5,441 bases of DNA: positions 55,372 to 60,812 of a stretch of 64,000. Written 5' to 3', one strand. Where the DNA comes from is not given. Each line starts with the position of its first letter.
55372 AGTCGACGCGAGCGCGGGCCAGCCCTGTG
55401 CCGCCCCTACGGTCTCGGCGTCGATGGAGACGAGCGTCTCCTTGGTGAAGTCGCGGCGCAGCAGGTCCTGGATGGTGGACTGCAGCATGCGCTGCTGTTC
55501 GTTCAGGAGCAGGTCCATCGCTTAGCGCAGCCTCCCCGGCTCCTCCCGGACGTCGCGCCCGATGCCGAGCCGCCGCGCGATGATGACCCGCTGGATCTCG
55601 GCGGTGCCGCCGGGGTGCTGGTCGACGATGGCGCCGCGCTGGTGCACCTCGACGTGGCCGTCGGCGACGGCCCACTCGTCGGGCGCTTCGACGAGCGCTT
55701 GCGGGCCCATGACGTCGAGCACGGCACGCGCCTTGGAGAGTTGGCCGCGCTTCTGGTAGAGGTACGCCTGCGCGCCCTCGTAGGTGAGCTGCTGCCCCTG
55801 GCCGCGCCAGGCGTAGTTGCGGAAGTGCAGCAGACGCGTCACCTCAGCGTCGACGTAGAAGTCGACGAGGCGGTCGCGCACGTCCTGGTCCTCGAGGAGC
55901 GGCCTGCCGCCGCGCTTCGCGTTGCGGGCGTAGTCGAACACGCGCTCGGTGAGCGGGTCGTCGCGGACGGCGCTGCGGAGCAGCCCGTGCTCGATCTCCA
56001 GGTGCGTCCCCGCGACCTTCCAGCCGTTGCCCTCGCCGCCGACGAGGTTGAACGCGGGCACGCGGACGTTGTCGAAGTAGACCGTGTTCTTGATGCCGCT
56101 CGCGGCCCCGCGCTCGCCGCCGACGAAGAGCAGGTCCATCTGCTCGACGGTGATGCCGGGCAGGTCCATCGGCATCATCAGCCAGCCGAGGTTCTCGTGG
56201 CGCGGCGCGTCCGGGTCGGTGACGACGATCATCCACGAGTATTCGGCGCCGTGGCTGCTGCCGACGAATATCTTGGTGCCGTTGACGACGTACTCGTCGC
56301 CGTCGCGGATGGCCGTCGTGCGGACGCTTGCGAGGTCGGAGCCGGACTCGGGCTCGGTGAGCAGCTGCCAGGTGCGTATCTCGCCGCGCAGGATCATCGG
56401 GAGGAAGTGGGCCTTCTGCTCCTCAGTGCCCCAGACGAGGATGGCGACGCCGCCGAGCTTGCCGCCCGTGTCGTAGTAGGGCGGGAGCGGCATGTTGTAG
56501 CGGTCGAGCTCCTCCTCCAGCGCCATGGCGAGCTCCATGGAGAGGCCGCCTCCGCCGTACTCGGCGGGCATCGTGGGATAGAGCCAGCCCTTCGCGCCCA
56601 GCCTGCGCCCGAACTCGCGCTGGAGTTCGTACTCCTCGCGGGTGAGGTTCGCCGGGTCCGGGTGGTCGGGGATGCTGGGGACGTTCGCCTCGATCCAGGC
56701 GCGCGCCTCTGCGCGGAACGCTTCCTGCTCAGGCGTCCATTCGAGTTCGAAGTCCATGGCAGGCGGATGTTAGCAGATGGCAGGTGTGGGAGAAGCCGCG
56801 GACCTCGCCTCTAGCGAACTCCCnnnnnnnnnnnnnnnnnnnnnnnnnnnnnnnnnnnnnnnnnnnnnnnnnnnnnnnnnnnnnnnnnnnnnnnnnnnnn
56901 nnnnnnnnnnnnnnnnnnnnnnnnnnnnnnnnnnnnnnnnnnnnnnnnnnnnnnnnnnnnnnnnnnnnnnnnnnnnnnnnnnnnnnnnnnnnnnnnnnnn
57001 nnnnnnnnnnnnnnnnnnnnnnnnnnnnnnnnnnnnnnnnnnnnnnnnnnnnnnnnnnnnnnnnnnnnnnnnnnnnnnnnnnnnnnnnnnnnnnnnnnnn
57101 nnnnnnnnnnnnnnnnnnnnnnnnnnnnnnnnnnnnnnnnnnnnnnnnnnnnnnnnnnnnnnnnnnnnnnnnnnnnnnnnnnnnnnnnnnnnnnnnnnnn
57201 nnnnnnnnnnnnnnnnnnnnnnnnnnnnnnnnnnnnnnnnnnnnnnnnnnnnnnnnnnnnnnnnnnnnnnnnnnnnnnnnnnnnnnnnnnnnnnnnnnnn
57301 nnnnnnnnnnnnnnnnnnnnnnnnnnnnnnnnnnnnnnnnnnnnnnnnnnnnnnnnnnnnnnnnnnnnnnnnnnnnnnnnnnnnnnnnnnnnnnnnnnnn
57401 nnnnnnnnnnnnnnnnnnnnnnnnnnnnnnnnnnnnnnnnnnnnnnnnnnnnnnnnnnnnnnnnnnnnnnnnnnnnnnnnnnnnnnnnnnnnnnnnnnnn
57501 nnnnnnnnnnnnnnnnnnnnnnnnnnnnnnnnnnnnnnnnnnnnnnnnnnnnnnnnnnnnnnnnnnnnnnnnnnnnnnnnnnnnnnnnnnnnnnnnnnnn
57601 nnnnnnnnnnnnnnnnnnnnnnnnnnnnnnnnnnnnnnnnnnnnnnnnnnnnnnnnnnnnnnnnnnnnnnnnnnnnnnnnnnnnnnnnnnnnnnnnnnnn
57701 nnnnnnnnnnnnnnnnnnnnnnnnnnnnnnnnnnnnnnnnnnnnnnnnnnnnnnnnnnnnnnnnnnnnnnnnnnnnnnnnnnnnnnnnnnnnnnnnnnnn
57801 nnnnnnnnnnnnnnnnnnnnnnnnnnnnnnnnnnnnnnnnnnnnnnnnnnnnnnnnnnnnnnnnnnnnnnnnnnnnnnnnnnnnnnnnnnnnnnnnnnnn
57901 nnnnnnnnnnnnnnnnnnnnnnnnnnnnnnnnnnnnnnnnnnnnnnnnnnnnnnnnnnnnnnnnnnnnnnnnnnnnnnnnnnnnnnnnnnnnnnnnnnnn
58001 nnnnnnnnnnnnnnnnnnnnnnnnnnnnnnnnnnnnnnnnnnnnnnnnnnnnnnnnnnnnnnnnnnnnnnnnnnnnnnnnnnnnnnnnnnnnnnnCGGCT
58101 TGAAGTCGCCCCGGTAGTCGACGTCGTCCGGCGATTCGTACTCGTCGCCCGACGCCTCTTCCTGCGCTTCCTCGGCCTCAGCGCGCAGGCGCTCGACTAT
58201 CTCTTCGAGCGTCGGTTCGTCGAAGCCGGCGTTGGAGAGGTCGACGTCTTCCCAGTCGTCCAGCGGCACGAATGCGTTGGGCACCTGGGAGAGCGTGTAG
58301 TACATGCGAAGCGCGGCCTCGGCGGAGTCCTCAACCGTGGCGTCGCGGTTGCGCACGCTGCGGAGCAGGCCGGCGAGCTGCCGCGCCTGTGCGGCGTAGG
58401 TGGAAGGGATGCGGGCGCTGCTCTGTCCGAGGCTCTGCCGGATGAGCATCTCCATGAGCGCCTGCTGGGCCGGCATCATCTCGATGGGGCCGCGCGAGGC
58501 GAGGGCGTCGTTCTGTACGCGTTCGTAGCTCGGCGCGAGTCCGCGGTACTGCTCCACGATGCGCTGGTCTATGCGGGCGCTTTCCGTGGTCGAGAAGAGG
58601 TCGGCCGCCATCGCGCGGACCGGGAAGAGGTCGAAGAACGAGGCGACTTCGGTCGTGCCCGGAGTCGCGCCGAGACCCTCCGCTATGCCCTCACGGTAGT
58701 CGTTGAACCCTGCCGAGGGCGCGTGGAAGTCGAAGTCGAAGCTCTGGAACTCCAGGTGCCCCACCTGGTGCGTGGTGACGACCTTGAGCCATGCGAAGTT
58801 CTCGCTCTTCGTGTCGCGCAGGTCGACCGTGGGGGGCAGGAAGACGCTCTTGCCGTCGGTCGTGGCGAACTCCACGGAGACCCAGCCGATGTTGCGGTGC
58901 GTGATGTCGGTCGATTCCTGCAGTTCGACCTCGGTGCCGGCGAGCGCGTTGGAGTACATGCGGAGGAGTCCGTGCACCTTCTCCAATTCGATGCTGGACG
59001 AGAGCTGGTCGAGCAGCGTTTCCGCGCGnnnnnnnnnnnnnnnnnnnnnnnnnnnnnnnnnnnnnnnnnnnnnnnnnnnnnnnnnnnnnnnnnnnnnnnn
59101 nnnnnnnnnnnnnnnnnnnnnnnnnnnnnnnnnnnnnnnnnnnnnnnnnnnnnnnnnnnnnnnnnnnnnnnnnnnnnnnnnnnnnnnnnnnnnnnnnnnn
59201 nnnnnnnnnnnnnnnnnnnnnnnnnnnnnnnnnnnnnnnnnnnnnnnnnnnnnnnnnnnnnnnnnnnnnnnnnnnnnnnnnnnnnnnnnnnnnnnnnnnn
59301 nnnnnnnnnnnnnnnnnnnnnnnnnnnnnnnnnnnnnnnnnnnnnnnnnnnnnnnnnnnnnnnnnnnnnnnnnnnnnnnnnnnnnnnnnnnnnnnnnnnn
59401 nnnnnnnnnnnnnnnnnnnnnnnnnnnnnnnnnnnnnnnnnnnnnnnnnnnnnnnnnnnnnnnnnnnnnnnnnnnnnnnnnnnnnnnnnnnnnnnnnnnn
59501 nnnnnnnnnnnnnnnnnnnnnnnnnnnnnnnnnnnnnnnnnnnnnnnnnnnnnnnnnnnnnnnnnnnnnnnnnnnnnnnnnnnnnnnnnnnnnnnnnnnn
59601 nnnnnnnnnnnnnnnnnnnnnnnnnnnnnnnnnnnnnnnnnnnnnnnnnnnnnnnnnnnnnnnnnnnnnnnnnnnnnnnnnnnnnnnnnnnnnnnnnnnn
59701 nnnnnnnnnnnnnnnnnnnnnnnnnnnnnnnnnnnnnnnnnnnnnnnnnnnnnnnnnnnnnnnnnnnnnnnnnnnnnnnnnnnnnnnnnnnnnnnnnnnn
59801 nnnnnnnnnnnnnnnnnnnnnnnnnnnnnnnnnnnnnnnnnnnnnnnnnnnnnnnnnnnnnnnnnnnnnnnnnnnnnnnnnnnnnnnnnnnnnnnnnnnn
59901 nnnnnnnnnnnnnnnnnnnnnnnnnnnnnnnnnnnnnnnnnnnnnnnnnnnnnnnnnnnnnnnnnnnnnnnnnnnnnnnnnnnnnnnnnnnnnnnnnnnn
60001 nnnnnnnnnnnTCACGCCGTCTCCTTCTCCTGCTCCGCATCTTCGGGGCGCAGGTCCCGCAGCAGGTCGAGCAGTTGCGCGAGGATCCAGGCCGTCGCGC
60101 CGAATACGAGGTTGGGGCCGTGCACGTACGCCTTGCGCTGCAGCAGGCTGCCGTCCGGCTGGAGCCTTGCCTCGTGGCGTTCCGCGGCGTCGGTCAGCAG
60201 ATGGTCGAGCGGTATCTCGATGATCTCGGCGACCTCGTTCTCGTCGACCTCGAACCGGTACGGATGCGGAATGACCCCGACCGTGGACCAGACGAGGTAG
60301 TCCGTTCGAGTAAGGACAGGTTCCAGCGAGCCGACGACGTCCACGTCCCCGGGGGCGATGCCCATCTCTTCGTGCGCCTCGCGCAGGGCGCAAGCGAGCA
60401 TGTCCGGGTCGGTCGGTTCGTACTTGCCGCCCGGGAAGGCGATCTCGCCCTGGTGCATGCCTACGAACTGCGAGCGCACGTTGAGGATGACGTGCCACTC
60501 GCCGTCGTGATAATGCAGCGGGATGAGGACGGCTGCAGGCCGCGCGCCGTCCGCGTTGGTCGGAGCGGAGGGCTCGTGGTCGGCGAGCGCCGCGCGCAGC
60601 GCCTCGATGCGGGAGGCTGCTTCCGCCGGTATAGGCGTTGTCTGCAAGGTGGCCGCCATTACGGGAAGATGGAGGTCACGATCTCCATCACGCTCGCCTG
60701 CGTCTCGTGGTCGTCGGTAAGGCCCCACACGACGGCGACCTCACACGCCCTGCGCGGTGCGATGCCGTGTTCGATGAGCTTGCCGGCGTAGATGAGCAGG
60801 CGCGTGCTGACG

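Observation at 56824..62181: Tightly coupled operon of coaE, a CbbQ/NorQ ATPase, a Nudix CoA-pyrophosphatase and a giant CbbO/NorD VWA protein, with no Rubisco or NO reductase nearby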

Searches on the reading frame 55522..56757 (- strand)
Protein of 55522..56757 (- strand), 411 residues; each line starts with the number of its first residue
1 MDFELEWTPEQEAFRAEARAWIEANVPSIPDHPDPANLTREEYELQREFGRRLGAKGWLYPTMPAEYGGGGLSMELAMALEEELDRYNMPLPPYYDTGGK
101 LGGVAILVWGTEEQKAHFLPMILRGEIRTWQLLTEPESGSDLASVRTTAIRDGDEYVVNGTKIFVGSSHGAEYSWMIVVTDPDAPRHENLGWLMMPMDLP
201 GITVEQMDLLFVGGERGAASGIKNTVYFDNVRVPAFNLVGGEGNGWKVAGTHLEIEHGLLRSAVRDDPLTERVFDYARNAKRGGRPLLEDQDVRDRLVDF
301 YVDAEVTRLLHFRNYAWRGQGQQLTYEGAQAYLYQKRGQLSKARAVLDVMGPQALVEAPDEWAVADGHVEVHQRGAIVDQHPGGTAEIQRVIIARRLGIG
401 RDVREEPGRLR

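Call 4: search_protein_families(library=pfam, proteins=[window:55522-56757:-], max_evalue=0.01)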
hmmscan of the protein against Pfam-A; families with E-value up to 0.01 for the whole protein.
window:55522-56757:- (411 aa): 3 families
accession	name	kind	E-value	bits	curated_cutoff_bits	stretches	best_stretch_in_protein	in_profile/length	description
PF02771.21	Acyl-CoA_dh_N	-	4.7e-21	75.7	22.9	1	8-126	1-113/113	Acyl-CoA dehydrogenase, N-terminal domain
PF02770.24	Acyl-CoA_dh_M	-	7e-16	58.6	33.3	1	133-208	4-79/97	Acyl-CoA dehydrogenase, middle domain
PF00441.29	Acyl-CoA_dh_1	-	1.8e-14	54.6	22.4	1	243-397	1-149/150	Acyl-CoA dehydrogenase, C-terminal domain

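Call 5: search_protein_families(library=ncbifam, proteins=[window:55522-56757:-], max_evalue=0.01)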
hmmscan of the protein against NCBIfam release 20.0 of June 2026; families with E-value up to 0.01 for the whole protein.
window:55522-56757:- (411 aa): 19 families
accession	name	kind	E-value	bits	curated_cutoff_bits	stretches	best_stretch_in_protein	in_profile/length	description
TIGR03204.1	pimC_large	equivalog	8e-45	153.4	623.85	1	5-374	2-360/395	pimeloyl-CoA dehydrogenase large subunit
NF042972.1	AcrlCoAredClosAcrC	equivalog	1.5e-36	125.9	640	1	5-396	3-375/378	acryloyl-CoA reductase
NF045652.1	ProlPCPDhRedW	equivalog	2.9e-31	108.6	650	1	45-400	29-376/376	L-prolyl-[peptidyl-carrier protein] dehydrogenase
TIGR03207.1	cyc_hxne_CoA_dh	equivalog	4.9e-30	104.5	575.35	1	40-396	27-370/372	cyclohexanecarboxyl-CoA dehydrogenase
NF053553.1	prodigi_MBC_PigA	equivalog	1.4e-28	100.1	500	1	46-399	38-381/381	prodigiosin MBC biosynthesis dehydrogenase PigA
NF045552.1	GlutCoADH_Des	equivalog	1.2e-26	93.9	470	1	2-351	2-341/387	glutaryl-CoA dehydrogenase Acd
NF043006.1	CyhCrbnylCoADH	equivalog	9.8e-26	90.6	650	1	46-396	37-374/380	cyclohexane-1-carbonyl-CoA dehydrogenase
NF058590.1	AcCoDHFadEBacil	equivalog_domain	1.7e-22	79.7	600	1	7-257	21-257/586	acyl-CoA dehydrogenase FadE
NF008997.0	PRK12341.1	equivalog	2.3e-21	76.3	537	1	1-351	1-338/382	acyl-CoA dehydrogenase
NF002885.1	PRK03354.1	equivalog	5.1e-20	71.8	540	1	62-395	55-371/378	crotonobetainyl-CoA dehydrogenase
NF042439.1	SulpropCoADesulf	equivalog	4.3e-18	65.2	600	1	51-396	31-369/379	3-sulfinopropanoyl-CoA desulfinase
NF052270.1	Staph_DH_FadE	equivalog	1.7e-14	53.4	600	1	83-208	94-216/400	acyl-CoA dehydrogenase FadE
NF007000.1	PRK09463.1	subfamily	2.7e-09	35.9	600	1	11-150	40-180/726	acyl-CoA dehydrogenase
TIGR04022.1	sulfur_SfnB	equivalog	5.8e-09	35.3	430.9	1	106-239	94-215/391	SfnB family sulfur acquisition oxidoreductase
TIGR03203.1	pimD_small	equivalog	1.2e-08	34.4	652.7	1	67-308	61-293/378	pimeloyl-CoA dehydrogenase small subunit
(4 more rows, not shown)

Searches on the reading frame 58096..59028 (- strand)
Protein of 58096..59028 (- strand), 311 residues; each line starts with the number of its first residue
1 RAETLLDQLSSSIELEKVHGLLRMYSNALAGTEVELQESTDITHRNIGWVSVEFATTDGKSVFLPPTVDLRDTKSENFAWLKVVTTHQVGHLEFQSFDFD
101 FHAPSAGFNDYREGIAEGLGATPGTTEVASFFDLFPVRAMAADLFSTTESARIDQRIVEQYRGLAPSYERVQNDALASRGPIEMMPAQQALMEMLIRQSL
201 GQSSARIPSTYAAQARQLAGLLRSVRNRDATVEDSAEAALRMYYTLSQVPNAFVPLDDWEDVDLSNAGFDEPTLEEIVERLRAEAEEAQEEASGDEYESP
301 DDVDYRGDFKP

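Call 75: search_solved_structures(query=A3, max_evalue=10, show_alignments=2)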
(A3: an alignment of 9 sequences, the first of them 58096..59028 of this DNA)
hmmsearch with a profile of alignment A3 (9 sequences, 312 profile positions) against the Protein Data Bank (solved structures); distinct sequences matched with E-value up to 10: 1.
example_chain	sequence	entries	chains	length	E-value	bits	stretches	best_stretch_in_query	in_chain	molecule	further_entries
4piw_A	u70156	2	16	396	1.8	10.7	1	191-244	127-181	TDP-4-keto-6-deoxy-D-glucose transaminase family protein | dTDP-4-amino-4,6-dideoxygalactose transaminase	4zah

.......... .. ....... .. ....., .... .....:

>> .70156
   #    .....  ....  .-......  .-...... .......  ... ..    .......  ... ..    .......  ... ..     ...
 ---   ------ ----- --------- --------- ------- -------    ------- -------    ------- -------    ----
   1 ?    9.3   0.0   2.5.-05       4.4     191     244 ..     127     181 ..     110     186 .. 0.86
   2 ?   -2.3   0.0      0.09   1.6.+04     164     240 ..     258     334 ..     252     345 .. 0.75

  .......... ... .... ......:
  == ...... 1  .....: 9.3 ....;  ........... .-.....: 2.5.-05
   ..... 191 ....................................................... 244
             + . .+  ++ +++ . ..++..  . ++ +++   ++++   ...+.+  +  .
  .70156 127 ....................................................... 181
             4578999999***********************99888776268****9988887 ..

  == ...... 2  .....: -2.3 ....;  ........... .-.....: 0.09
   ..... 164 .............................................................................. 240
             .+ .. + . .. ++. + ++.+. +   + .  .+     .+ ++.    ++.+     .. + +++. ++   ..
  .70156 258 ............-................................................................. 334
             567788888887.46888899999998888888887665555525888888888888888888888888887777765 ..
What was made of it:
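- On NorD proper (NO-reductase maturation): A profile of O residues 330-640 finds no NorD in the PDB at E up to 10 (call 75).
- Tried and rejected: There is no PDB profile hit (call 75).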

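Call 81: predict_structure(alignment_id=A3)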
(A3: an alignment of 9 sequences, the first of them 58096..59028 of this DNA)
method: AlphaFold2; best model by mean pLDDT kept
length: 311 residues; sequences in the alignment: 9
mean_pLDDT: 75.9   pTM: 0.75
mean pLDDT of the five models: 75.9, 75.5, 75.5, 74.1, 72.0
residues with pLDDT >= 90: 137; 70-90: 88; 50-70: 15; < 50: 71
segments of 3 or more residues with pLDDT < 50: 1-68
pLDDT, mean of each block of 10 residues (from residue 1): 35 42 42 32 30 30 45 73 78 80 91 91 76 89 93 90 84 90 94 96 93 97 93 95 95 95 93 93 80 68 73 49
secondary structure, 60 per line:
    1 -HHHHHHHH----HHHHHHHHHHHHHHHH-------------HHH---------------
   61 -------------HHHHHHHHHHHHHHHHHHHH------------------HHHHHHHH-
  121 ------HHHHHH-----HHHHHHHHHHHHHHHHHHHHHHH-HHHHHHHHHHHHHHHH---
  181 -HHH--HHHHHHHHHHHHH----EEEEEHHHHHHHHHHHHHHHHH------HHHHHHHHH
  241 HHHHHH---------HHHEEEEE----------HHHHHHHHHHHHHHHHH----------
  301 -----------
elements in order: H2-9 H14-29 H74-93 H112-119 H127-132 H138-160 H162-177 H187-199 E204-208 H209-225 H232-246 E259-263 H274-290

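Call 83: fold_search(model_id=the predicted structure, library=pdb)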
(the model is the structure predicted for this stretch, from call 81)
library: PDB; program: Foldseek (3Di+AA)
matches with E <= 10: 71; with E <= 0.001: 0
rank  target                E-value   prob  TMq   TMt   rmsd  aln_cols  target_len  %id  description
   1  3zv0_A                1.2e+00  0.03  0.11  0.11  20.8       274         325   13  Structure of the SHQ1P-CBF5P complex (released 2011-11-30)
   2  5g46_A                2.7e+00  0.02  0.12  0.14  19.6       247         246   11  Ligand complex of RORg LBD (released 2016-08-03)
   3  7crz                  2.7e+00  0.02  0.11  0.09  16.9       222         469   14  Crystal structure of human glucose transporter GLUT3 bound with C3361 (released 2021-01-13)
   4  9ya0_AD               2.9e+00  0.01  0.11  0.06  37.0       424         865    9  Cryo-EM structure of pre-conoid ring 2 (PCR P2 ring)from Toxoplasma gondii (released 2025-11-19)
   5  4nqa_B                3.0e+00  0.03  0.14  0.13  24.7       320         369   12  Crystal structure of liganded hRXR-alpha/hLXR-beta heterodimer on DNA (released 2014-02-26)
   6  5hyh                  3.2e+00  0.02  0.13  0.14  15.3       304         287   16  CmlI (chemically reduced state), arylamine oxygenase of chloramphenicol biosynthetic pathway (released 2016-06-08)
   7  3mk4_A                3.2e+00  0.02  0.10  0.11  21.8       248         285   10  X-Ray structure of human PEX3 in complex with a PEX19 derived peptide (released 2010-06-30)
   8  5l0d_B                3.5e+00  0.03  0.12  0.19  17.1       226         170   12  Human Metavinculin(residues 959-1130) in complex with PIP2 (released 2016-08-31)
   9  4dk8_A                3.5e+00  0.02  0.13  0.16  21.3       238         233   12  Crystal structure of LXR ligand binding domain in complex with partial agonist 5 (released 2012-03-21)
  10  3zuz                  3.7e+00  0.01  0.12  0.12  20.0       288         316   11  Structure of Shq1p C-terminal domain (released 2011-11-30)
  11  5x87_C                3.8e+00  0.02  0.11  0.12  26.2       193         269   18  Crystal structure of a bacterial Bestrophin homolog from Klebsiella pneumoniae with a mutation L177T (released 2017-11-01)
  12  3vxd_B                4.0e+00  0.01  0.10  0.09  20.0       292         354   12  Crystal structure of unsaturated glucuronyl hydrolase mutant D115N from Streptcoccus agalactiae (released 2012-10-03)
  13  8j07_8K               4.2e+00  0.02  0.11  0.10  37.0       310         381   14  96nm repeat of human respiratory doublet microtubule and associated axonemal complexes (released 2023-07-26)
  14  8rtd_L                4.2e+00  0.01  0.10  0.11  27.5       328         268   10  Stalk-Arches-IMC structure from the fully-assembled R388 type IV secretion system determined by cryo-EM. (released 2024-06-19)
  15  5l0c_B                4.4e+00  0.02  0.11  0.17  17.0       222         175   11  Human metavinculin (residues 959-1134) in complex with PIP2 (released 2016-08-31)
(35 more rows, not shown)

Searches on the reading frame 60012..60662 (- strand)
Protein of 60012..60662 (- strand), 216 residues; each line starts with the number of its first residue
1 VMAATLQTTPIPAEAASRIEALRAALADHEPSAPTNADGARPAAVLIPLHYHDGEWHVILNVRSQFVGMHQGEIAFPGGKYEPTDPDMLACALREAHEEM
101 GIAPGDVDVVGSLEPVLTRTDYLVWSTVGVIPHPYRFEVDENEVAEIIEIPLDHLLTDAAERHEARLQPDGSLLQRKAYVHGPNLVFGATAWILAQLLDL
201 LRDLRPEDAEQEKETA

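Call 4: search_protein_families(library=pfam, proteins=[window:60012-60662:-], max_evalue=0.01)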
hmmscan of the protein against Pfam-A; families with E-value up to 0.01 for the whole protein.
window:60012-60662:- (216 aa): 1 family
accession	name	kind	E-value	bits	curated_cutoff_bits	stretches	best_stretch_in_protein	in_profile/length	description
PF00293.34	NUDIX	-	1.7e-11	44.7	21.1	1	42-162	3-126/134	NUDIX domain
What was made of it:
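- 60012..60659 (-): Nudix hydrolase of the CoA-diphosphatase clade, 215 aa. The catalytic RExxEE box is intact. The upstream CoA signature is partial. NUDIX at 1.7e-11 (call 4).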

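Call 5: search_protein_families(library=ncbifam, proteins=[window:60012-60662:-], max_evalue=0.01)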
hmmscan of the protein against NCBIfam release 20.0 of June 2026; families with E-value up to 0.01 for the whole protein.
window:60012-60662:- (216 aa): 5 families
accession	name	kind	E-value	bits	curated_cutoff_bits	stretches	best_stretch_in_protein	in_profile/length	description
NF007980.0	PRK10707.1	equivalog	7.4e-30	104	134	1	31-197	20-184/192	CoA pyrophosphatase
NF008736.0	PRK11762.1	equivalog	2.6e-06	27.1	169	1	41-165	46-168/186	ADP compounds hydrolase NudE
NF003790.0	PRK05379.2-2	equivalog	0.00033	19.8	403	1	6-105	185-274/354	bifunctional nicotinamide mononucleotide adenylyltransferase/ADP-ribose pyrophosphatase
NF011922.0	PRK15393.1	equivalog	0.0016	18.1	152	1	52-156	46-148/182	NUDIX hydrolase YfcD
NF006530.0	PRK08999.1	equivalog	0.0041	16.2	245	1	58-104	20-64/315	Nudix family hydrolase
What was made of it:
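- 60012..60659 (-): The best NCBIfam match is CoA pyrophosphatase PRK10707 at 104 bits, below the cutoff of 134 (call 5).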

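Call 14: search_solved_structures(query=window:60012-60662:-, max_evalue=0.001, show_alignments=2)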
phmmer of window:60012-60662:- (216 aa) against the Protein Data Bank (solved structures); distinct sequences matched with E-value up to 0.001: 5.
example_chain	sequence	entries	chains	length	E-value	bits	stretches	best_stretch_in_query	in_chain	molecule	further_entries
5qgg_A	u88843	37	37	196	1.1e-22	84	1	44-158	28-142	Peroxisomal coenzyme A diphosphatase NUDT7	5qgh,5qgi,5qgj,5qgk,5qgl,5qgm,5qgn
9rtp_A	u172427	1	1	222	1.5e-22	83.5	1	44-158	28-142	Peroxisomal coenzyme A diphosphatase NUDT7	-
5t3p_A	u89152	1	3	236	1.5e-22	83.5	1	43-158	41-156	Peroxisomal coenzyme A diphosphatase NUDT7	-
9nxm_A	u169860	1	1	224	4.3e-18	68.9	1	39-210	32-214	Nudix hydrolase 11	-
1nqy_A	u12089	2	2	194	8.8e-14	54.8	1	41-199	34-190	CoA pyrophosphatase (MutT/nudix family protein)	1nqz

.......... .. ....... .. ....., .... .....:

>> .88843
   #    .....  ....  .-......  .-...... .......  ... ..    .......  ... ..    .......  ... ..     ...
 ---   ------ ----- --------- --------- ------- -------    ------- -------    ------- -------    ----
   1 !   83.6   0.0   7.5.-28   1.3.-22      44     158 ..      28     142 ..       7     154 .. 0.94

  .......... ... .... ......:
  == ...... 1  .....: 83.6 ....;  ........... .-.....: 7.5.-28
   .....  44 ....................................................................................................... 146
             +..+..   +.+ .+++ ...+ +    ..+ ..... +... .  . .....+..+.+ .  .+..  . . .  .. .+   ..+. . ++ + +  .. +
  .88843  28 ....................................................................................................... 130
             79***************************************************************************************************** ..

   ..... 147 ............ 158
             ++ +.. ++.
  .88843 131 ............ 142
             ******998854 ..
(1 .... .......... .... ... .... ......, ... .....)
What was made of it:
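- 60012..60659 (-): All five PDB hits are CoA diphosphatases: three NUDT7 constructs (best 1.1e-22), Nudix hydrolase 11 and D. radiodurans 1nqz (call 14).
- On CoA pyrophosphatase Nudix clade (NudL/NUDT7): All five PDB hits are nonetheless CoA diphosphatases (call 14).
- CoA assignment of the Nudix: the top NCBIfam hit and all PDB hits are CoA diphosphatases (calls 5, 14).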

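Call 86: search_protein_families(library=padloc, proteins=[window:60012-60659:-], max_evalue=0.001)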
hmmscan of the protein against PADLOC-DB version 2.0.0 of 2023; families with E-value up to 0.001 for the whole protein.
window:60012-60659:- (215 aa): 0 families
